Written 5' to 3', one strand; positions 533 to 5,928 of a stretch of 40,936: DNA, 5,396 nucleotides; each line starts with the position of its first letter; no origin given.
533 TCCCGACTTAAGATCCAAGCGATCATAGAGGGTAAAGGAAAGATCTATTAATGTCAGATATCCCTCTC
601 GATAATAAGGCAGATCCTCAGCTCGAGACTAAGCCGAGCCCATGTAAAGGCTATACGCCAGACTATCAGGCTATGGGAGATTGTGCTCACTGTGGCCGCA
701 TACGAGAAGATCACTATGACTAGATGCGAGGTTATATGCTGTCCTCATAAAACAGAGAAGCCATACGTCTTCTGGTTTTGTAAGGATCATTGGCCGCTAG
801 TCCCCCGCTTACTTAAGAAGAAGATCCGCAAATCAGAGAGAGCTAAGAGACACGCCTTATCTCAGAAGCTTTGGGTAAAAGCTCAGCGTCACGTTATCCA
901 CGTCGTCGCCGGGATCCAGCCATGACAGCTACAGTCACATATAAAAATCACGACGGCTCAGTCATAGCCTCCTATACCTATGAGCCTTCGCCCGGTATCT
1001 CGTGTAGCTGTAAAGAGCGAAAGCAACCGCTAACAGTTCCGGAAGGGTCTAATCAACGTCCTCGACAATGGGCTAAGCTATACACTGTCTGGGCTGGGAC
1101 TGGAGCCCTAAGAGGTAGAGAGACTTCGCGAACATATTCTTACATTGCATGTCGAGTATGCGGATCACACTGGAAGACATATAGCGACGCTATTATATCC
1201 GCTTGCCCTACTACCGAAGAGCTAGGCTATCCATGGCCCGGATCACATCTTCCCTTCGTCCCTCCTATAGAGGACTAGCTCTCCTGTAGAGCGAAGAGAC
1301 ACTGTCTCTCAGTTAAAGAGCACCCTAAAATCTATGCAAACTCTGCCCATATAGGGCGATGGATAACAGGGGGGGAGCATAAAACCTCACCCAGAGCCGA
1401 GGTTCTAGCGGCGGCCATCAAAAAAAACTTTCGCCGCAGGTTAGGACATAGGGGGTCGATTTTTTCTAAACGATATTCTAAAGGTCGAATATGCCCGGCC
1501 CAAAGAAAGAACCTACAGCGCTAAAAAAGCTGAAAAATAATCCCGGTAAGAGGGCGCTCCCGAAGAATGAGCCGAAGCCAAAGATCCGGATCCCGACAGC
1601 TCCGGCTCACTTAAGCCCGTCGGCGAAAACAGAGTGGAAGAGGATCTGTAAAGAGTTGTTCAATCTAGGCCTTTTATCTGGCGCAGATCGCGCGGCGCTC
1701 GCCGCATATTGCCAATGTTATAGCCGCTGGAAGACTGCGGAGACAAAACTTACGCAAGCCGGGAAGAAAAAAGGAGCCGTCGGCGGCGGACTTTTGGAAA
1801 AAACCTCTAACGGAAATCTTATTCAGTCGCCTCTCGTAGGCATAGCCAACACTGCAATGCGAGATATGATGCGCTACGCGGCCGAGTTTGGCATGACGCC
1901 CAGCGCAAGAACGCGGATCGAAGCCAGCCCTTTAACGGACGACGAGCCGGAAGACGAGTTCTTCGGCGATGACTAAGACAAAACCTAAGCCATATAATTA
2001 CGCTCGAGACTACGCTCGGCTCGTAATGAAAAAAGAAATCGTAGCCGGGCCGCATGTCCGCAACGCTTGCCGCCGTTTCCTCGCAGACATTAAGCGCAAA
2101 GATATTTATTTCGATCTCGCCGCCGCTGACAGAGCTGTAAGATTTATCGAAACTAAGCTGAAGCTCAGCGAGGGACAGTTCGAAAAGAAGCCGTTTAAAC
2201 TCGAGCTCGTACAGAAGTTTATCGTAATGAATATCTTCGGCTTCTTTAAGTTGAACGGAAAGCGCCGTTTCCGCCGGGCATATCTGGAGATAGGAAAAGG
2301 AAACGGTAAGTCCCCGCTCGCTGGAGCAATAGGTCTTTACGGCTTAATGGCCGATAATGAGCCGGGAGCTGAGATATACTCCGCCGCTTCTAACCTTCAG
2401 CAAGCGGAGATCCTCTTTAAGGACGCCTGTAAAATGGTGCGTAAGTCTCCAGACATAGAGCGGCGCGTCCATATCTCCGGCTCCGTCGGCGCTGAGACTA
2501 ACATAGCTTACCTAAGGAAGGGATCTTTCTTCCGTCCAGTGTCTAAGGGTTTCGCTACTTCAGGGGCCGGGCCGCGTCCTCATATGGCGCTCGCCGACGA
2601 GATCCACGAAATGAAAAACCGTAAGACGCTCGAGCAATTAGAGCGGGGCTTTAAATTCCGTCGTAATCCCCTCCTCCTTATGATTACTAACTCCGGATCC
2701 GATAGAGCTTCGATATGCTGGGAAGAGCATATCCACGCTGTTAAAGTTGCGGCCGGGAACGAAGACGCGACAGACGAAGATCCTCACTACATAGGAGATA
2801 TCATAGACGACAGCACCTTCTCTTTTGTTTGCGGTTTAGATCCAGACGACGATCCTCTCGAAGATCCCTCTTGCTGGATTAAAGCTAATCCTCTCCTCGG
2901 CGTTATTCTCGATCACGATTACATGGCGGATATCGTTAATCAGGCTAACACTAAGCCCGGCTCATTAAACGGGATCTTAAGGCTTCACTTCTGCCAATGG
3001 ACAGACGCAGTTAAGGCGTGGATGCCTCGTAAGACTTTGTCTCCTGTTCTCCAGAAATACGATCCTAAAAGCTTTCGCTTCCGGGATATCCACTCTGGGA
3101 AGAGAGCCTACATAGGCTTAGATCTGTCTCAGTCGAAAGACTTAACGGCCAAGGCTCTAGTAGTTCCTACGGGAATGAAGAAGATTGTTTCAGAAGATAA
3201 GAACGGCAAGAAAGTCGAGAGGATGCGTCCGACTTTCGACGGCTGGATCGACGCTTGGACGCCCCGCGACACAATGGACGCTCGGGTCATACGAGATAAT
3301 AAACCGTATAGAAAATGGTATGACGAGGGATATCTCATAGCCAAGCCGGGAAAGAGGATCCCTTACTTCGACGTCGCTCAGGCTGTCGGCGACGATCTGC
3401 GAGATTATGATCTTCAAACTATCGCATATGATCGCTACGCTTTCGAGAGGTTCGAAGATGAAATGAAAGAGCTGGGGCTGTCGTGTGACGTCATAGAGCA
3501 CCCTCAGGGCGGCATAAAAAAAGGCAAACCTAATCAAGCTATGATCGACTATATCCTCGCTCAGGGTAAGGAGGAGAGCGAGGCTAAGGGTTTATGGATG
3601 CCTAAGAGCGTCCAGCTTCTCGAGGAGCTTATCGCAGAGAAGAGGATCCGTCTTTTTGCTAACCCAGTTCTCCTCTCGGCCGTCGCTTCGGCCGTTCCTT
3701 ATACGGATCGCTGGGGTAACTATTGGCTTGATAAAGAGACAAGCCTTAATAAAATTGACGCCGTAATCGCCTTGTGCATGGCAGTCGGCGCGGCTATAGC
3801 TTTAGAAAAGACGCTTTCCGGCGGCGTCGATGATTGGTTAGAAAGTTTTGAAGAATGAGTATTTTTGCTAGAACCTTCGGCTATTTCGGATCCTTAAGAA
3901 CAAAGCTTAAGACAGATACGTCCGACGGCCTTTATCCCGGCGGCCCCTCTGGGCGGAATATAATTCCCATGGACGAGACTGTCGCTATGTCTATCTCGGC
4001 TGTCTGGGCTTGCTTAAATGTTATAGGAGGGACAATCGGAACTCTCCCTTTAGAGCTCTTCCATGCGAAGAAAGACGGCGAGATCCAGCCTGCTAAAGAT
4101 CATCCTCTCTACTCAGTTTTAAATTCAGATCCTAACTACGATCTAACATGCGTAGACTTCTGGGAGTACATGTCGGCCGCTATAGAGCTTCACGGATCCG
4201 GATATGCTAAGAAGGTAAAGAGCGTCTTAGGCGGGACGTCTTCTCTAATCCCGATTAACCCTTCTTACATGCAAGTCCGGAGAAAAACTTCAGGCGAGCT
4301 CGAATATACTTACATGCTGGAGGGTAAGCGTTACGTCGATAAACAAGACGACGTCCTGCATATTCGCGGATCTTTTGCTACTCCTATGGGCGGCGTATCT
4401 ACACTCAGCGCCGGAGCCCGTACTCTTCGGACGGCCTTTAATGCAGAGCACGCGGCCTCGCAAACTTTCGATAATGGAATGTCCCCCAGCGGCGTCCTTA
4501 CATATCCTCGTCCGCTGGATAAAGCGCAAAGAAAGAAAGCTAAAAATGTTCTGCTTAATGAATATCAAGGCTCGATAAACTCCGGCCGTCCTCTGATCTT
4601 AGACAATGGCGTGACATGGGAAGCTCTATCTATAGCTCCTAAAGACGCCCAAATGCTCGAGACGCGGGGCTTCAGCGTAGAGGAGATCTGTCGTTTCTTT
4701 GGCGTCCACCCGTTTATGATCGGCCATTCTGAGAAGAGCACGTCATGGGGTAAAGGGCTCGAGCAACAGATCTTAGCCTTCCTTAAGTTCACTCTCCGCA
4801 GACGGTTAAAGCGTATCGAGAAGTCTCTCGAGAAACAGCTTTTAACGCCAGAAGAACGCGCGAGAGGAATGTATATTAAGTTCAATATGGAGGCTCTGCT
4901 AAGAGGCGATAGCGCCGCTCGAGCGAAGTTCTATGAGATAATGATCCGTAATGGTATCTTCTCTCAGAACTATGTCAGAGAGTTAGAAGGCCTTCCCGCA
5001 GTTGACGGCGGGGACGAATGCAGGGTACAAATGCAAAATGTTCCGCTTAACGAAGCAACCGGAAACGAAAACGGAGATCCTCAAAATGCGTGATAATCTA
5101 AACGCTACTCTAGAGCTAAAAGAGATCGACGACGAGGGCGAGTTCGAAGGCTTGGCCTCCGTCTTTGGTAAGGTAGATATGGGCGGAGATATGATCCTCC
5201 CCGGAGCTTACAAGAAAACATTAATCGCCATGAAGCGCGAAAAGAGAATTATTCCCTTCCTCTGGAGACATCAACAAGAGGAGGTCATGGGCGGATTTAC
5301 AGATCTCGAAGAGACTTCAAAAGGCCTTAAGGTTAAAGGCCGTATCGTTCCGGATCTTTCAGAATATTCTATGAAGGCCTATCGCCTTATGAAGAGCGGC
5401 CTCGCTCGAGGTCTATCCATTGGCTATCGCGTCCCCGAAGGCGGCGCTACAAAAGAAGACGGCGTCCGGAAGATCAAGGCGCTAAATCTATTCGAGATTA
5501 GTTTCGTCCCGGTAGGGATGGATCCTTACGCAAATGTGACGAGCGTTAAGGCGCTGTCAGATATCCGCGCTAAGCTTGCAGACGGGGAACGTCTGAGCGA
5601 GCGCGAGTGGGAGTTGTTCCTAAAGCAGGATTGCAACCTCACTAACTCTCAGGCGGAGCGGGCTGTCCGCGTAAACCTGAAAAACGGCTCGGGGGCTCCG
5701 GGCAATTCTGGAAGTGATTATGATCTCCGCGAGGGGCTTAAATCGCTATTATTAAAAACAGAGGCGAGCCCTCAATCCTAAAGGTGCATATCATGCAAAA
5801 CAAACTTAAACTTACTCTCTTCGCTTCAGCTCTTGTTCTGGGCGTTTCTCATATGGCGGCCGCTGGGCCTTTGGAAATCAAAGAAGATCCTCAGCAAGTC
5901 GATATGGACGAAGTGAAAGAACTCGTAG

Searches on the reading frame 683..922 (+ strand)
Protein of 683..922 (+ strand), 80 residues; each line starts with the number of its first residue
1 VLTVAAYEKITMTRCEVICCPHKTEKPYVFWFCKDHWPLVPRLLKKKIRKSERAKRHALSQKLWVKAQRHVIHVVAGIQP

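Call 15: search_protein_families(library=phrogs, proteins=[window:683-922:+], max_evalue=0.001)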
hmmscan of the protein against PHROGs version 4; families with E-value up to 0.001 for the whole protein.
window:683-922:+ (80 aa): 1 family
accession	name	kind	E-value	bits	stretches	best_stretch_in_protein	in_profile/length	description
phrog_18063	-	unknown function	0.00032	21.8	1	14-76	7-69/94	-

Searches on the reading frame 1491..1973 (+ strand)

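Call 15: search_protein_families(library=phrogs, proteins=[window:1491-1973:+], max_evalue=0.001)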
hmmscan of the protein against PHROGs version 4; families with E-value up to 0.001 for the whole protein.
window:1491-1973:+ (161 aa): 3 families
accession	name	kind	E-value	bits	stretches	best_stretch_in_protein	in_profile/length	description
phrog_83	-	head and packaging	1.8e-45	156.4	1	1-160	41-201/246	terminase small subunit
phrog_20620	-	head and packaging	5.7e-15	56.5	1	68-153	2-81/89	terminase small subunit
phrog_361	-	head and packaging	0.00012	23.3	1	70-156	39-119/129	terminase small subunit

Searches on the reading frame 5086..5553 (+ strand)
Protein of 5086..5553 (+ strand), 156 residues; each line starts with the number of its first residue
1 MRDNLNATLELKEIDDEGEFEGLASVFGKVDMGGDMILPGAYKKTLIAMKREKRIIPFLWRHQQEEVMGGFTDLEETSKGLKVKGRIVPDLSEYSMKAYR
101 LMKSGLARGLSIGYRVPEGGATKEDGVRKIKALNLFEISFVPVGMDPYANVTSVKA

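Call 55: search_dna_similar(query=window:5086-5553:+, collection=phages, mode=protein, max_evalue=0.001, max_rows=30)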
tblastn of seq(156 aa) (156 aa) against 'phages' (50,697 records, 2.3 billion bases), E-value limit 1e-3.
Records with a match: 808; places in all: 811; records where one place covers at least 80% of the query: 752.
Best place of each record, by identity: <60% 808.
By first word of the organism name: Arthrobacter 160; Microbacterium 92; Vibrio 86; Mycobacterium 78; Gordonia 64; Escherichia 43; Moraxella 31; Stx1a-converting 31; Pseudomonas 27; Streptococcus 21; and 44 more.
By host as written in the record: Arthrobacter sp. ATCC 21022 104; - 88; Mycobacterium smegmatis mc2 155 66; Microbacterium foliorum NRRL B-24224 51; Gordonia terrae 3612 41; Escherichia coli 33; Moraxella catarrhalis 31; Microbacterium foliorum NRRL B-24224 SEA 31; and 176 more.
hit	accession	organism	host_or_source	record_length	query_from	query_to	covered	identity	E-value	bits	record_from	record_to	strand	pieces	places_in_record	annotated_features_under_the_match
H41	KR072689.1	Paracoccus phage Shpa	Paracoccus sp. HS3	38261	9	156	95%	45.9%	4e-31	122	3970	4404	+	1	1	putative prohead protease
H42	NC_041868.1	Paracoccus phage Shpa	Paracoccus sp. HS3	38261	9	156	95%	45.9%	4e-31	122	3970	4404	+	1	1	head maturation protease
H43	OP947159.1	Desulfofustis phage LS06-2018-MD02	-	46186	3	155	98%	41.8%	2e-27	112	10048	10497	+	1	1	head maturation protease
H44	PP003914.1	Pseudomonas phage vB_Pae_U2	Pseudomonas aeruginosa ST773 ...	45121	1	156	100%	40.5%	5e-22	97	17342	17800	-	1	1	head maturation protease | portal protein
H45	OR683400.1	Pseudomonas phage Alize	Pseudomonas aeruginosa F002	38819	1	156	100%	40.5%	5e-22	97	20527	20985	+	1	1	prohead protease | portal protein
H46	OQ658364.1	Pseudomonas phage sp.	Pseudomonas aeruginosa PACL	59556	1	156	100%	40.5%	5e-22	97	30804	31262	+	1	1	prohead protease | portal protein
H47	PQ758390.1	Pseudomonas phage 5400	Pseudomonas aeruginosa 147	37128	1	156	100%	40.5%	6e-22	96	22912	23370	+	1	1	prohead protease | hypothetical protein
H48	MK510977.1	Pseudomonas phage vB_Pae_CF183a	Pseudomonas aeruginosa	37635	1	156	100%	40.5%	6e-22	96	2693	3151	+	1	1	hypothetical protein | portal protein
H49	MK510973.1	Pseudomonas phage vB_Pae_CF127a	Pseudomonas aeruginosa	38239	1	156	100%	40.5%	6e-22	96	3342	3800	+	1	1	hypothetical protein | portal protein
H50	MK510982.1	Pseudomonas phage vB_Pae_BR161c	Pseudomonas aeruginosa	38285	1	156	100%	40.5%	6e-22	96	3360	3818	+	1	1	hypothetical protein | portal protein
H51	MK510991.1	Pseudomonas phage vB_Pae_BR141a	Pseudomonas aeruginosa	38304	1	156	100%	40.5%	6e-22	96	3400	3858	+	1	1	hypothetical protein | portal protein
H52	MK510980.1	Pseudomonas phage vB_Pae_BR123a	Pseudomonas aeruginosa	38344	1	156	100%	40.5%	6e-22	96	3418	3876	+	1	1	hypothetical protein | portal protein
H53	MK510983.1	Pseudomonas phage vB_Pae_BR178a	Pseudomonas aeruginosa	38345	1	156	100%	40.5%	6e-22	96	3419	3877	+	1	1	hypothetical protein | portal protein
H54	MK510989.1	Pseudomonas phage vB_Pae_BR322a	Pseudomonas aeruginosa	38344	1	156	100%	40.5%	6e-22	96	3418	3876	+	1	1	hypothetical protein | portal protein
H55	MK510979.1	Pseudomonas phage vB_Pae_BR52a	Pseudomonas aeruginosa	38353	1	156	100%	40.5%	6e-22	96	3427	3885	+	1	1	hypothetical protein | portal protein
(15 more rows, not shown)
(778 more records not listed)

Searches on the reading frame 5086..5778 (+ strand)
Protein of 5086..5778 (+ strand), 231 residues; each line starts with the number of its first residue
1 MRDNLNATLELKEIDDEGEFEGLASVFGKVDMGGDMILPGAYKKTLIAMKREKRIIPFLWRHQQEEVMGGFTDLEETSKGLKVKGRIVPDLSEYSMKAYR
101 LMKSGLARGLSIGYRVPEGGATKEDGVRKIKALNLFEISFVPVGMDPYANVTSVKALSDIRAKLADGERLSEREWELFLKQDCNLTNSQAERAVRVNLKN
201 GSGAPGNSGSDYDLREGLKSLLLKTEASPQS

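Call 4: search_protein_families(library=pfam, proteins=[window:5086-5778:+], max_evalue=1)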
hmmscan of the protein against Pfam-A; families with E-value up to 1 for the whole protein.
seq(231 aa): 1 family
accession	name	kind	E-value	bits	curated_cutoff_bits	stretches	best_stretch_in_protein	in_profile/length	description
PF04586.22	Peptidase_S78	-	1.8e-22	80.7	21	1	9-152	3-153/165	Caudovirus prohead serine protease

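Call 62: search_protein_families(library=ncbifam, proteins=[window:5086-5778:+], max_evalue=0.1)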
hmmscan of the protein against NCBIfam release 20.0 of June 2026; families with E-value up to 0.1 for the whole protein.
window:5086-5778:+ (231 aa): 2 families
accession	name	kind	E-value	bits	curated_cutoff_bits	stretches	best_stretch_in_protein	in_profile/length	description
TIGR01543.1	proheadase_HK97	equivalog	2.8e-22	79.4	59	1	18-157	1-141/142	HK97 family phage prohead protease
NF045541.1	scaf_prot_MCP2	exception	1.3e-11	43.9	525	1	47-154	41-156/634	prohead protease/major capsid protein fusion protein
